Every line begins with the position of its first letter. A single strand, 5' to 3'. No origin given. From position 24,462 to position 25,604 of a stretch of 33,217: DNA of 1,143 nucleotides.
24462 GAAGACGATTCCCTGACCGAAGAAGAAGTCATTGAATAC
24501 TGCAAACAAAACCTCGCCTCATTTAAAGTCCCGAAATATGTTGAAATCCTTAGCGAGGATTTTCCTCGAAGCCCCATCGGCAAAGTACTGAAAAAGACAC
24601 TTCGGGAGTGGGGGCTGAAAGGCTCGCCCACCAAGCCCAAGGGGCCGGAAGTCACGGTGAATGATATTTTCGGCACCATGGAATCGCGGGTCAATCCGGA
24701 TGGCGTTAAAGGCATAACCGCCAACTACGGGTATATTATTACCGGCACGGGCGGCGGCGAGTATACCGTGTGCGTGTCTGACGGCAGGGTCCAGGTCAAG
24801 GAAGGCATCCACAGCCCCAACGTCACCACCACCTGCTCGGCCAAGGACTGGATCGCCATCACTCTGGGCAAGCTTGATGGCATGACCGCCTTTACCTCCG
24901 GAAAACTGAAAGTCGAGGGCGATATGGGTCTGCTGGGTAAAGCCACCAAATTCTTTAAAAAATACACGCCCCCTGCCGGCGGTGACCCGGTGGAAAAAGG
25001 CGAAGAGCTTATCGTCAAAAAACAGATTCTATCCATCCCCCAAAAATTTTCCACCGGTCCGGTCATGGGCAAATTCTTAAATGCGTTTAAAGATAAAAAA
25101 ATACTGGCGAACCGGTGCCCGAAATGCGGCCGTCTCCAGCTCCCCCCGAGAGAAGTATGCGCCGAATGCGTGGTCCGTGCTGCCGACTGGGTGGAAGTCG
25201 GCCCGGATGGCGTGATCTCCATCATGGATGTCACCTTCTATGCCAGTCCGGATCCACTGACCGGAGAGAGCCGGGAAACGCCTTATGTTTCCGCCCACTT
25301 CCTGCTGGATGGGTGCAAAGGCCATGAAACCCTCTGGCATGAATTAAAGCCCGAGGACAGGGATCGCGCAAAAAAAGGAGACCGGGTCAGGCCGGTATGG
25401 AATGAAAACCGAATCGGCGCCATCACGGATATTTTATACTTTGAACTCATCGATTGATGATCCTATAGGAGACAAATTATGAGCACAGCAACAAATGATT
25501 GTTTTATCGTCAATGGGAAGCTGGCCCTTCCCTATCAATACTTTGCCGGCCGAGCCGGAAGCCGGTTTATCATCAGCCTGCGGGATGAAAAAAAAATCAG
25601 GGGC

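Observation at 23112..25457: Acyl-CoA synthetase covalently fused to SCP2 and DUF35 domains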

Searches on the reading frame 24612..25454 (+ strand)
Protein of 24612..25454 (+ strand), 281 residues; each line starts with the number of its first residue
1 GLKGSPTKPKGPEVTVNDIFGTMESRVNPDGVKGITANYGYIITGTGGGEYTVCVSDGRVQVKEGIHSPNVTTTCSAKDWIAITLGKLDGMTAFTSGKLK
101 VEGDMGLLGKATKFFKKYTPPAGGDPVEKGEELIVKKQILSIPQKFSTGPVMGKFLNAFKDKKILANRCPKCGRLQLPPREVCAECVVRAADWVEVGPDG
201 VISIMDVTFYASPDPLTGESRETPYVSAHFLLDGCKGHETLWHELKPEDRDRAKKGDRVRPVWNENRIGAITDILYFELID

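Call 28: search_solved_structures(query=window:24612-25454:+, max_evalue=1, show_alignments=2)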
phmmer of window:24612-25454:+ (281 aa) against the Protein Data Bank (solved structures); distinct sequences matched with E-value up to 1: 17.
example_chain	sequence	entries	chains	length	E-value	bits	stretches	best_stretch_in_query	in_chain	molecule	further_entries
3irb_A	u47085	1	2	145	1.5e-09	41.1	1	145-201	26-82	uncharacterized protein from DUF35 family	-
8af2_A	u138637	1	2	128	9.1e-08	35.3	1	21-119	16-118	Enoyl-CoA hydratase 2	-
1ikt_A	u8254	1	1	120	1.3e-07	34.7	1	21-118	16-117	ESTRADIOL 17 BETA-DEHYDROGENASE 4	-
8af3_A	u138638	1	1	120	1.4e-07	34.7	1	21-118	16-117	Enoyl-CoA hydratase 2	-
6z1x_A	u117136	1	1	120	1.8e-07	34.3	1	21-118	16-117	Peroxisomal multifunctional enzyme type 2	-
6z1w_A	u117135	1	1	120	1.8e-07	34.3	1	21-118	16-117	Peroxisomal multifunctional enzyme type 2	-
4uei_A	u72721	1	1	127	2.6e-07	33.8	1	34-114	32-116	STEROL CARRIER PROTEIN 2/3-OXOACYL-COA THIOLASE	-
3cnu_A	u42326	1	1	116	2.4e-06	30.6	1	48-117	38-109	Predicted coding region AF_1534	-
2c0l_B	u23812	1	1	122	3.9e-06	29.9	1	17-110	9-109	NONSPECIFIC LIPID-TRANSFER PROTEIN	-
1qnd_A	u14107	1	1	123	3.9e-06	29.9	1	17-110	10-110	NONSPECIFIC LIPID-TRANSFER PROTEIN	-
3bn8_A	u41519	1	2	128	7.3e-06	29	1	51-117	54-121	Putative sterol carrier protein 2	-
1c44_A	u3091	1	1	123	7.7e-06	28.9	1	16-110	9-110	PROTEIN (STEROL CARRIER PROTEIN 2)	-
2qzt_A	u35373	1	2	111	0.0019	21.1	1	24-112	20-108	Sterol carrier protein 2-like 2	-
3bdq_A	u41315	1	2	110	0.0022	20.9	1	25-112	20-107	Sterol carrier protein 2-like 2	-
2nbm_A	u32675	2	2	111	0.0023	20.8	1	25-113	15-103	Sterol carrier protein 2-like 2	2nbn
6esq_E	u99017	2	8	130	0.018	17.9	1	163-230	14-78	Pfam DUF35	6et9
6ok1_B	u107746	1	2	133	0.062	16.1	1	156-228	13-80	ChsH2(DUF35)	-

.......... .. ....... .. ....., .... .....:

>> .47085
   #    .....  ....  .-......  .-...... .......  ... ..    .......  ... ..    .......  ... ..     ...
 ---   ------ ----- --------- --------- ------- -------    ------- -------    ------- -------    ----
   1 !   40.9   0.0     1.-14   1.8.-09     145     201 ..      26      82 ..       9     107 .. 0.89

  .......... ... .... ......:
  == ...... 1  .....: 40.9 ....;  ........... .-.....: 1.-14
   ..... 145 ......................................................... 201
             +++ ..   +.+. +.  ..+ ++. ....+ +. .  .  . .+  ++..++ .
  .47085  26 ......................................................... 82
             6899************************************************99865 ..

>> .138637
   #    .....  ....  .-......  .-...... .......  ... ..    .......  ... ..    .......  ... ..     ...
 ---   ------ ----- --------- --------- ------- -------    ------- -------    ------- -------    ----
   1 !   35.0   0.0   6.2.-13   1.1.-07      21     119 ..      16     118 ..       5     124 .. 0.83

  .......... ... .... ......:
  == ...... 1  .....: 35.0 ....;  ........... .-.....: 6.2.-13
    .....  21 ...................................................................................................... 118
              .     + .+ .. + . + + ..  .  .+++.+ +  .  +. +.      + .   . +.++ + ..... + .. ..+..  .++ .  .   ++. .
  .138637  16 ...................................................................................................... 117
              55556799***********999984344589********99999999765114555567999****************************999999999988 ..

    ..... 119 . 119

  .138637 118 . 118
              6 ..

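Call 31: predict_structure(alignment_id=A3)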
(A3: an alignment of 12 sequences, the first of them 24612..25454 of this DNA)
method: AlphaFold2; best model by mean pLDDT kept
length: 281 residues; sequences in the alignment: 12
mean_pLDDT: 65.0   pTM: 0.41
mean pLDDT of the five models: 65.0, 61.8, 59.4, 57.7, 56.6
residues with pLDDT >= 90: 6; 70-90: 124; 50-70: 92; < 50: 59
segments of 3 or more residues with pLDDT < 50: 1-11, 123-148, 207-226
pLDDT, mean of each block of 10 residues (from residue 1): 34 74 76 77 87 80 88 87 81 79 74 68 40 27 38 59 71 71 74 69 55 39 47 60 65 73 60 66 71
secondary structure, 60 per line:
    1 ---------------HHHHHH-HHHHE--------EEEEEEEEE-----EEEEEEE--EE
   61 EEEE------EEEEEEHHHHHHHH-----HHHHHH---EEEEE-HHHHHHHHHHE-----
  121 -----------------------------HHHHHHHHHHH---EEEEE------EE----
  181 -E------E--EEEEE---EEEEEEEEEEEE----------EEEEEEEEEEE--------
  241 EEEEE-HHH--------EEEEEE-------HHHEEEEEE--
elements in order: H16-21 H23-26 E36-44 E50-56 E59-64 E71-76 H77-84 H90-95 E99-103 H105-114 H150-160 E164-168 E192-196 E200-211 E222-232 E241-245 E258-263 E274-279

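Call 32: search_protein_representatives(protein=window:24612-25454:+)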
Query: 281 residues. Proteins with E-value up to 0.001 (for the whole library): 2053; up to 1e-10: 367; up to 1e-30: 32. The best 150 are listed.
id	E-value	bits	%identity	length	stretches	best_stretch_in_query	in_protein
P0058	1.1e-188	642.3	75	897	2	11-281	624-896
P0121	1.3e-114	399.2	65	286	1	8-281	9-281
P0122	1.7e-109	382.4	42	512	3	11-279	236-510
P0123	5.4e-98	344.6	48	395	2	17-279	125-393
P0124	2.8e-84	299.6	43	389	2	10-279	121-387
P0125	1.8e-73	264.1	50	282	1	14-281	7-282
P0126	8.5e-64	232.4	85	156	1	53-175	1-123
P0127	1.2e-63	231.9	46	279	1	14-279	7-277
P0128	2.1e-62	227.8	45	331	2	126-281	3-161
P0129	2.3e-57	211.3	61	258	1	15-180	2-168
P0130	1.9e-56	208.2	47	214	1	19-232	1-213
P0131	1.7e-53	198.5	41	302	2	7-228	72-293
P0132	6.1e-48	180.3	54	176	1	124-279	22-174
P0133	1.3e-45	172.6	52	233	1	121-281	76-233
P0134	1.8e-44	168.9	72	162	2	43-119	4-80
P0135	3.6e-43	164.6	41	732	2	6-121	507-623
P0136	2.7e-40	155.2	37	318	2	120-280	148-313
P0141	2.0e-37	145.8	34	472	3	144-279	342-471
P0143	1.3e-35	139.9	39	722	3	15-130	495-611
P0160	2.6e-28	115.9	33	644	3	23-129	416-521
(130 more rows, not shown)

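Call 34: search_protein_families(library=pfam, proteins=[P0121, P0122, P0123, P0124, P0135, P0143, P0141, P0160, P0136, P0131], max_evalue=0.001)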
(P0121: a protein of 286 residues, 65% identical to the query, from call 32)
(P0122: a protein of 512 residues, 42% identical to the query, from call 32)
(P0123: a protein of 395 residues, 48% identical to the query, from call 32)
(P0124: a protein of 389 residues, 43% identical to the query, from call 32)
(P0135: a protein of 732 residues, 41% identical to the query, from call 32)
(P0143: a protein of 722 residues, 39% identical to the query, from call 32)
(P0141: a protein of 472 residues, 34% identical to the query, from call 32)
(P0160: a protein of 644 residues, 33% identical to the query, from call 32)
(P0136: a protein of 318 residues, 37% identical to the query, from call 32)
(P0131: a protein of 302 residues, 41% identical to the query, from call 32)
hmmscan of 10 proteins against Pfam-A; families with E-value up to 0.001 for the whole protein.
P0121 (286 aa): 2 families
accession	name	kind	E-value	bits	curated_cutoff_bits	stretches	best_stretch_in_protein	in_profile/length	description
PF02036.22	SCP2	-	3.4e-16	59.9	21.3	1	31-115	16-101/101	SCP-2 sterol transfer family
PF12172.15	zf-ChsH2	-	0.00012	22.2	23.2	1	159-189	4-34/37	ChsH2, rubredoxin-like zinc ribbon domain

P0122 (512 aa): 3 families
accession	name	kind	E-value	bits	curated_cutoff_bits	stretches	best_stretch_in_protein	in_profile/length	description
PF02036.22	SCP2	-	6.2e-34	116.8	21.3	3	23-108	14-100/101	SCP-2 sterol transfer family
PF14864.11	Alkyl_sulf_C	-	1.2e-14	55.1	27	1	9-110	13-115/125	Alkyl sulfatase C-terminal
PF12172.15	zf-ChsH2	-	2.6e-06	27.5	23.2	1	393-413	13-33/37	ChsH2, rubredoxin-like zinc ribbon domain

P0123 (395 aa): 3 families
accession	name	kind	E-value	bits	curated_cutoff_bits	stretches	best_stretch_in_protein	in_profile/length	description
PF02036.22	SCP2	-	1.9e-17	63.9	21.3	2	14-106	2-98/101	SCP-2 sterol transfer family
PF12172.15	zf-ChsH2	-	6.3e-09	35.9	23.2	1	266-300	3-37/37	ChsH2, rubredoxin-like zinc ribbon domain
PF14864.11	Alkyl_sulf_C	-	3.4e-05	24.5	27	1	8-110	12-115/125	Alkyl sulfatase C-terminal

P0124 (389 aa): 5 families
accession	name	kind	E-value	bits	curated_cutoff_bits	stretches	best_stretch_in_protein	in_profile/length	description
PF02036.22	SCP2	-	1.1e-18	67.9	21.3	2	141-225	14-98/101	SCP-2 sterol transfer family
PF14864.11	Alkyl_sulf_C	-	9.7e-12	45.6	27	1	8-107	12-109/125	Alkyl sulfatase C-terminal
PF12172.15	zf-ChsH2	-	2.3e-07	30.9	23.2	1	264-299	1-36/37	ChsH2, rubredoxin-like zinc ribbon domain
PF01796.24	OB_ChsH2_C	-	1.1e-06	28.9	27.1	1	302-371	2-64/65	ChsH2, C-terminal OB-fold domain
PF13530.11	SCP2_2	-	0.00037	21.5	23.2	0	138-216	10-86/105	Sterol carrier protein domain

P0135 (732 aa): 5 families
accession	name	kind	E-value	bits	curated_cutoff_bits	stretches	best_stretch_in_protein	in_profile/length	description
PF00501.34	AMP-binding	-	4.1e-87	292.9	29.9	1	11-367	5-384/384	AMP-binding enzyme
PF02036.22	SCP2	-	2.4e-29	102.1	21.3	2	642-728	14-100/101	SCP-2 sterol transfer family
PF13193.12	AMP-binding_C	-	3.2e-17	63.7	24.5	1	417-493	1-76/76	AMP-binding enzyme C-terminal domain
PF14864.11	Alkyl_sulf_C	-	1.2e-08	35.6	27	1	518-621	14-117/125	Alkyl sulfatase C-terminal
PF13530.11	SCP2_2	-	6.1e-06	27.2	23.2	0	546-619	28-99/105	Sterol carrier protein domain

P0143 (722 aa): 5 families
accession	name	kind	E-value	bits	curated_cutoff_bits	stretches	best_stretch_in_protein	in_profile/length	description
PF02036.22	SCP2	-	1.3e-35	122.1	21.3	2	508-596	12-100/101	SCP-2 sterol transfer family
PF14864.11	Alkyl_sulf_C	-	1.4e-13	51.6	27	2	495-598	12-115/125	Alkyl sulfatase C-terminal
PF08541.16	ACP_syn_III_C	-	1.2e-10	41.8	26.6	1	216-294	1-80/90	3-Oxoacyl-[acyl-carrier-protein (ACP)] synthase III C terminal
PF01796.24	OB_ChsH2_C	-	5.7e-08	33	27.1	1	420-461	24-65/65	ChsH2, C-terminal OB-fold domain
PF08545.16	ACP_syn_III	-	3.3e-05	24.1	24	1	103-164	1-65/80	3-Oxoacyl-[acyl-carrier-protein (ACP)] synthase III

P0141 (472 aa): 4 families
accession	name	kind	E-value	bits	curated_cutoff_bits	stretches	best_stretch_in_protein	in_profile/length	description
PF02036.22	SCP2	-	9.5e-44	148.3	21.3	2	37-127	10-100/101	SCP-2 sterol transfer family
PF14864.11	Alkyl_sulf_C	-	4.5e-08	33.8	27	0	40-129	26-115/125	Alkyl sulfatase C-terminal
PF12172.15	zf-ChsH2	-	2e-07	31.1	23.2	1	361-386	8-33/37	ChsH2, rubredoxin-like zinc ribbon domain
PF01796.24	OB_ChsH2_C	-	0.00059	20.2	27.1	0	392-456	2-65/65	ChsH2, C-terminal OB-fold domain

P0160 (644 aa): 5 families
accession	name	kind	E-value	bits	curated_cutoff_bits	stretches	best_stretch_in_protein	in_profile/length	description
PF02036.22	SCP2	-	1.6e-36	125.1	21.3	3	563-644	20-101/101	SCP-2 sterol transfer family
PF03358.20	FMN_red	-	1.1e-19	71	24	1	1-105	1-96/152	NADPH-dependent FMN reductase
PF14864.11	Alkyl_sulf_C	-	1.1e-15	58.4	27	1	411-509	15-113/125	Alkyl sulfatase C-terminal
PF02525.22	Flavodoxin_2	-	1.3e-13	51.6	27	1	1-106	1-104/198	Flavodoxin-like fold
PF17844.6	SCP_3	-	0.00094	19.4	38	0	467-498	52-83/93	Bacterial SCP ortholog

P0136 (318 aa): 2 families
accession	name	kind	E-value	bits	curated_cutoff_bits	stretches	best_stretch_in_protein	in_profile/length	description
PF01796.24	OB_ChsH2_C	-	1.1e-22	80.1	27.1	2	69-134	1-65/65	ChsH2, C-terminal OB-fold domain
PF12172.15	zf-ChsH2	-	7.7e-12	45.2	23.2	2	40-66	9-35/37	ChsH2, rubredoxin-like zinc ribbon domain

P0131 (302 aa): 3 families
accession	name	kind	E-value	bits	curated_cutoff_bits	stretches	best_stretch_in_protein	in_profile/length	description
PF02036.22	SCP2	-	5e-21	75.4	21.3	2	96-181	15-100/101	SCP-2 sterol transfer family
PF14864.11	Alkyl_sulf_C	-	5e-10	40.1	27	1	94-182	26-114/125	Alkyl sulfatase C-terminal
PF12172.15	zf-ChsH2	-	7.2e-08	32.5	23.2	1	220-253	1-34/37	ChsH2, rubredoxin-like zinc ribbon domain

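Call 36: fold_search(model_id=the predicted structure, library=pdb)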
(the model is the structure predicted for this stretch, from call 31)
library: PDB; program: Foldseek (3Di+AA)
matches with E <= 10: 271; with E <= 0.001: 65
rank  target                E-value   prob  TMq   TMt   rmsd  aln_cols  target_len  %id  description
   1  3irb_B                1.4e-07  1.00  0.34  0.65   4.4       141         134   22  Crystal structure of protein with unknown function from DUF35 family (13815350) from SULFOLOBUS SOLFATARICUS at 1.80 A (released 2009-09-01)
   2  2yhe_B                1.6e-07  1.00  0.35  0.16   7.0       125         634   19  Structure determination of the stereoselective inverting sec- alkylsulfatase Pisa1 from Pseudomonas sp. (released 2012-05-16)
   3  2yhe_A                3.0e-07  1.00  0.35  0.16   7.0       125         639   19  Structure determination of the stereoselective inverting sec- alkylsulfatase Pisa1 from Pseudomonas sp. (released 2012-05-16)
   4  4axh_A                3.2e-07  1.00  0.35  0.16   2.6       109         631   20  Structure and mechanism of the first inverting alkylsulfatase specific for secondary alkylsulfatases (released 2012-12-05)
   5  2cfu                  3.5e-07  1.00  0.34  0.16   2.7       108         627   16  Crystal structure of SdsA1, an alkylsulfatase from Pseudomonas aeruginosa, in complex with 1-decane-sulfonic-acid. (released 2006-04-26)
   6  4axh_B                4.2e-07  1.00  0.35  0.16   2.6       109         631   20  Structure and mechanism of the first inverting alkylsulfatase specific for secondary alkylsulfatases (released 2012-12-05)
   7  4av7_A                5.3e-07  1.00  0.35  0.16   2.7       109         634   20  Structure determination of the double mutant S233Y F250G from the sec- alkyl sulfatase PisA1 (released 2012-12-05)
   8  4av7_B                8.5e-07  1.00  0.35  0.16   2.6       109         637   20  Structure determination of the double mutant S233Y F250G from the sec- alkyl sulfatase PisA1 (released 2012-12-05)
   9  4nur_A                8.5e-07  1.00  0.34  0.16   7.6       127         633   20  Crystal structure of thermostable alkylsulfatase SdsAP from Pseudomonas sp. S9 (released 2014-12-10)
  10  3irb_A                8.5e-07  1.00  0.34  0.63   3.9       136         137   21  Crystal structure of protein with unknown function from DUF35 family (13815350) from SULFOLOBUS SOLFATARICUS at 1.80 A (released 2009-09-01)
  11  2cg2                  9.6e-07  1.00  0.34  0.16   2.6       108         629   16  Crystal structure of SdsA1, an alkylsulfatase from Pseudomonas aeruginosa, in complex with sulfate (released 2006-04-26)
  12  7tl5_A                9.6e-07  1.00  0.34  0.16   2.7       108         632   16  Crystal structure of putative hydrolase yjcS from Klebsiella pneumoniae. (released 2022-02-02)
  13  8af2_A                1.2e-06  1.00  0.28  0.59   2.9        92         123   30  Human Sterol Carrier Protein with unnatural amino acid 2,2'-bipyridine alanine incorporated at position 111 (released 2023-08-16)
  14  6ok1_B                1.2e-06  1.00  0.35  0.66   4.4       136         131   24  Ltp2-ChsH2(DUF35) aldolase (released 2019-06-26)
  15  8af2_B                1.3e-06  1.00  0.29  0.63   2.7        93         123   31  Human Sterol Carrier Protein with unnatural amino acid 2,2'-bipyridine alanine incorporated at position 111 (released 2023-08-16)
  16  6ok1_D                1.6e-06  1.00  0.33  0.64   4.6       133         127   23  Ltp2-ChsH2(DUF35) aldolase (released 2019-06-26)
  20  1ikt                  5.8e-06  1.00  0.28  0.61   4.3       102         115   27  LIGANDED STEROL CARRIER PROTEIN TYPE 2 (SCP-2) LIKE DOMAIN OF HUMAN MULTIFUNCTIONAL ENZYME TYPE 2 (MFE-2) (released 2001-11-14)
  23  9myr_B                6.5e-06  1.00  0.35  0.63   4.0       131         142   18  Sal-Shy(DUF35) aldolase from Comamonas testosteroni (released 2025-10-08)
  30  5m3k_B                1.2e-05  1.00  0.33  0.59   9.1       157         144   20  A multi-component acyltransferase PhlABC from Pseudomonas protegens (released 2017-12-20)
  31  1c44                  1.7e-05  1.00  0.32  0.68   5.4       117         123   29  STEROL CARRIER PROTEIN 2 (SCP2) FROM RABBIT (released 2000-08-07)
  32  5m3k_E                1.7e-05  1.00  0.33  0.59   8.5       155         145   20  A multi-component acyltransferase PhlABC from Pseudomonas protegens (released 2017-12-20)
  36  2c0l_B                2.1e-05  1.00  0.31  0.65   3.6       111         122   29  TPR DOMAIN OF HUMAN PEX5P IN COMPLEX WITH HUMAN MSCP2 (released 2006-11-15)
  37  6esq_G                3.0e-05  1.00  0.33  0.64   5.4       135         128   19  Structure of the acetoacetyl-CoA thiolase/HMG-CoA synthase complex from Methanothermococcus thermolithotrophicus soake (released 2018-03-14)
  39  7pxp_A                4.5e-05  1.00  0.28  0.53   5.7       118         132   18  Benzoylsuccinyl-CoA thiolase (released 2022-04-06)
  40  7pxp_E                5.0e-05  1.00  0.28  0.53   5.7       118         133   18  Benzoylsuccinyl-CoA thiolase (released 2022-04-06)
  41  6esq_E                6.3e-05  1.00  0.32  0.64   5.8       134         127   19  Structure of the acetoacetyl-CoA thiolase/HMG-CoA synthase complex from Methanothermococcus thermolithotrophicus soake (released 2018-03-14)
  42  7pxp_B                7.1e-05  1.00  0.29  0.57   5.5       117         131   18  Benzoylsuccinyl-CoA thiolase (released 2022-04-06)
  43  6esq_F                7.1e-05  1.00  0.33  0.65   5.6       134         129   22  Structure of the acetoacetyl-CoA thiolase/HMG-CoA synthase complex from Methanothermococcus thermolithotrophicus soake (released 2018-03-14)
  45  9vbo_G                1.1e-04  1.00  0.32  0.55   8.9       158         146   18  Cryo-EM structure of the multi-component acyltransferase complex MucABC from Streptococcus macacae at a stoichiometric (released 2026-02-11)
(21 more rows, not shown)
